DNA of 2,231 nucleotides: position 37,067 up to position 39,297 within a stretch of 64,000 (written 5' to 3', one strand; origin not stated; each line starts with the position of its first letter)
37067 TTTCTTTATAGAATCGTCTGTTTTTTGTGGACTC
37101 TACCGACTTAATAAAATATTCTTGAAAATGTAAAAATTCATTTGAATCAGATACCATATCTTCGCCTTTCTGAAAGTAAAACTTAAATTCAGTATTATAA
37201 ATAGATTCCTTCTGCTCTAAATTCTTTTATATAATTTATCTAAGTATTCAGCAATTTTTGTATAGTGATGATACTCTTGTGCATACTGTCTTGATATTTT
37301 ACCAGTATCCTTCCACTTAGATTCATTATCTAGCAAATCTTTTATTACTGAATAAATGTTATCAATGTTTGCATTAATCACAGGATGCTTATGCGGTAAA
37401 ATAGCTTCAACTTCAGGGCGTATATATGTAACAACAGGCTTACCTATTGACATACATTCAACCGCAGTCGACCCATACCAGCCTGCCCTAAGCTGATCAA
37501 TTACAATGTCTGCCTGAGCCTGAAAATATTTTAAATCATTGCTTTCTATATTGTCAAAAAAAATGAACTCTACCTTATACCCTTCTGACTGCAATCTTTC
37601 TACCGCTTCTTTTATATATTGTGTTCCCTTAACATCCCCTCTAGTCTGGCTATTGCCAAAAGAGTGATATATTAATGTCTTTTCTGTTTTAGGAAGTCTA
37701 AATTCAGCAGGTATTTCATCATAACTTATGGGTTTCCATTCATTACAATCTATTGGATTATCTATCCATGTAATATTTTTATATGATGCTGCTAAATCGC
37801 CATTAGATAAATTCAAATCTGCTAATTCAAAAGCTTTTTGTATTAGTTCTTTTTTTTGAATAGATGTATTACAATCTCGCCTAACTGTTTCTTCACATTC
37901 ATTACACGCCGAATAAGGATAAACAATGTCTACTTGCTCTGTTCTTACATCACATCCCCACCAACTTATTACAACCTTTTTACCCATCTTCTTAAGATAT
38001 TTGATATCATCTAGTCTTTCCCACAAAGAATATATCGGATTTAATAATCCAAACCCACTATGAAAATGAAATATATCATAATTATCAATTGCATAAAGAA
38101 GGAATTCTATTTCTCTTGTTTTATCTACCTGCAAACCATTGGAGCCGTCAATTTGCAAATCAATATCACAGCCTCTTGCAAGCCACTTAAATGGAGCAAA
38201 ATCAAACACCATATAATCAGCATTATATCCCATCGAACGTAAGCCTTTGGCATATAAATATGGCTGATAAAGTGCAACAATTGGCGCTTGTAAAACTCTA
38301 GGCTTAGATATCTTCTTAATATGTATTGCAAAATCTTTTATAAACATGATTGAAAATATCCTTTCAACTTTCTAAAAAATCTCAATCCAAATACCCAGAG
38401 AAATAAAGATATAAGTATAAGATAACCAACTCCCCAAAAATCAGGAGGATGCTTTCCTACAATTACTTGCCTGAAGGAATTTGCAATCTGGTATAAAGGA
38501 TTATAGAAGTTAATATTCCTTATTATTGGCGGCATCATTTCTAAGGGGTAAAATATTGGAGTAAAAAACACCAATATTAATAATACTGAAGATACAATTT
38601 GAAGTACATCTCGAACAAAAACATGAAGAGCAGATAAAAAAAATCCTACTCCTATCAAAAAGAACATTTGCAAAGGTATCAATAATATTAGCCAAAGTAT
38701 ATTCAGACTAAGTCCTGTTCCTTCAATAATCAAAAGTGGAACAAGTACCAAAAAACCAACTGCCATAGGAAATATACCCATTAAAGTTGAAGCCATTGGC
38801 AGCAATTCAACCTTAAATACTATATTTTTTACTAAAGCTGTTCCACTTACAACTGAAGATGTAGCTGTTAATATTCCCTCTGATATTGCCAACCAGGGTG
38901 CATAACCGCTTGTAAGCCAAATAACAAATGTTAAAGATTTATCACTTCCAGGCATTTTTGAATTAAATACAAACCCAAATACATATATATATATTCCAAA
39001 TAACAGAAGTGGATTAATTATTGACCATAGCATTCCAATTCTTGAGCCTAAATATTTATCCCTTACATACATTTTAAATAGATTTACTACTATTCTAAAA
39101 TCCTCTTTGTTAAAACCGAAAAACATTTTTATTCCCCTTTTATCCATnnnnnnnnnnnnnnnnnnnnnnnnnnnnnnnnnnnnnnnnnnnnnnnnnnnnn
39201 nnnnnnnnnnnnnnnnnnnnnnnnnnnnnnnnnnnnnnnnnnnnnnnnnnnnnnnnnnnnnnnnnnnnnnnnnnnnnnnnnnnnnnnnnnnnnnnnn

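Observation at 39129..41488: Two tandem Wzt-type ATPases with divergent C-terminal glycan-binding domains but a single Wzm permease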

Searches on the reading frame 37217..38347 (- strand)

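Call 8: search_protein_families(library=pfam, proteins=[window:37217-38347:-], max_evalue=0.01)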
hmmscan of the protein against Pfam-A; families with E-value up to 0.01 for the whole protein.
window:37217-38347:- (376 aa): 3 families
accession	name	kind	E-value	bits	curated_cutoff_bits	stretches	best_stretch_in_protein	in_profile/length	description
PF00534.26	Glycos_transf_1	-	2.7e-06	27.5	26.4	1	246-353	60-170/172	Glycosyl transferases group 1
PF12045.13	DUF3528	-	0.0022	19.3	29.5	0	69-98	24-53/126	Protein of unknown function (DUF3528)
PF13692.12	Glyco_trans_1_4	-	0.0026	18.5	27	1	247-340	47-141/142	Glycosyl transferases group 1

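Call 10: search_protein_families(library=ncbifam, proteins=[window:37217-38347:-], max_evalue=0.001)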
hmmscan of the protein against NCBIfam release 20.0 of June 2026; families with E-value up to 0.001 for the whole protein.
window:37217-38347:- (376 aa): 3 families
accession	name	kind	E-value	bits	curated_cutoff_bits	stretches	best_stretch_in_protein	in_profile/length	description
NF038295.1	EPS_HpsP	equivalog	0.0001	21.5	550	0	279-376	288-387/388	hormogonium polysaccharide biosynthesis glycosyltransferase HpsP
TIGR04396.2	surf_polysacc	subfamily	0.00025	20.3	125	1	293-374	273-364/427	surface carbohydrate biosynthesis protein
TIGR03999.1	thiol_BshA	equivalog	0.00027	20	273.7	0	269-375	263-372/375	N-acetyl-alpha-D-glucosaminyl L-malate synthase BshA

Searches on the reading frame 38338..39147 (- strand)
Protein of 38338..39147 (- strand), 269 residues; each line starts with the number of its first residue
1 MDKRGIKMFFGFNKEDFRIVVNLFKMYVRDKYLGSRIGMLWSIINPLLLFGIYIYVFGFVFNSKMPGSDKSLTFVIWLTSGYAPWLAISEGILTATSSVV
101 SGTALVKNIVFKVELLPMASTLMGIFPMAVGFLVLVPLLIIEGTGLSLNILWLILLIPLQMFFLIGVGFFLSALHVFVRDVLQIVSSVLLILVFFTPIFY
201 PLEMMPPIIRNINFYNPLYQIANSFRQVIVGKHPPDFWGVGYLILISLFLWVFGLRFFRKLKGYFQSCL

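Call 8: search_protein_families(library=pfam, proteins=[window:38338-39147:-], max_evalue=0.01)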
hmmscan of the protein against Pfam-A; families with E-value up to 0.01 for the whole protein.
window:38338-39147:- (269 aa): 2 families
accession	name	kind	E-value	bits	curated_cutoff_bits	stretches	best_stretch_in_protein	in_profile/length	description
PF01061.29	ABC2_membrane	-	3.6e-10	40.2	26.9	1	34-229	16-210/211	ABC-2 type transporter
PF12698.13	ABC2_membrane_3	-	4.1e-06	26.6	31.6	1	121-255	215-346/347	ABC-2 family transporter protein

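Call 10: search_protein_families(library=ncbifam, proteins=[window:38338-39147:-], max_evalue=0.001)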
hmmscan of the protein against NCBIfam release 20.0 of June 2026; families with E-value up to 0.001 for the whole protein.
window:38338-39147:- (269 aa): 1 family
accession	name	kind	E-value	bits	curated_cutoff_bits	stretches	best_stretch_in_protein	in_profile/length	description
NF050109.1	galactan_ABC_perm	equivalog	0.00011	21.8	380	1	23-262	27-268/272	galactan export ABC transporter permease subunit Wzm/RfbD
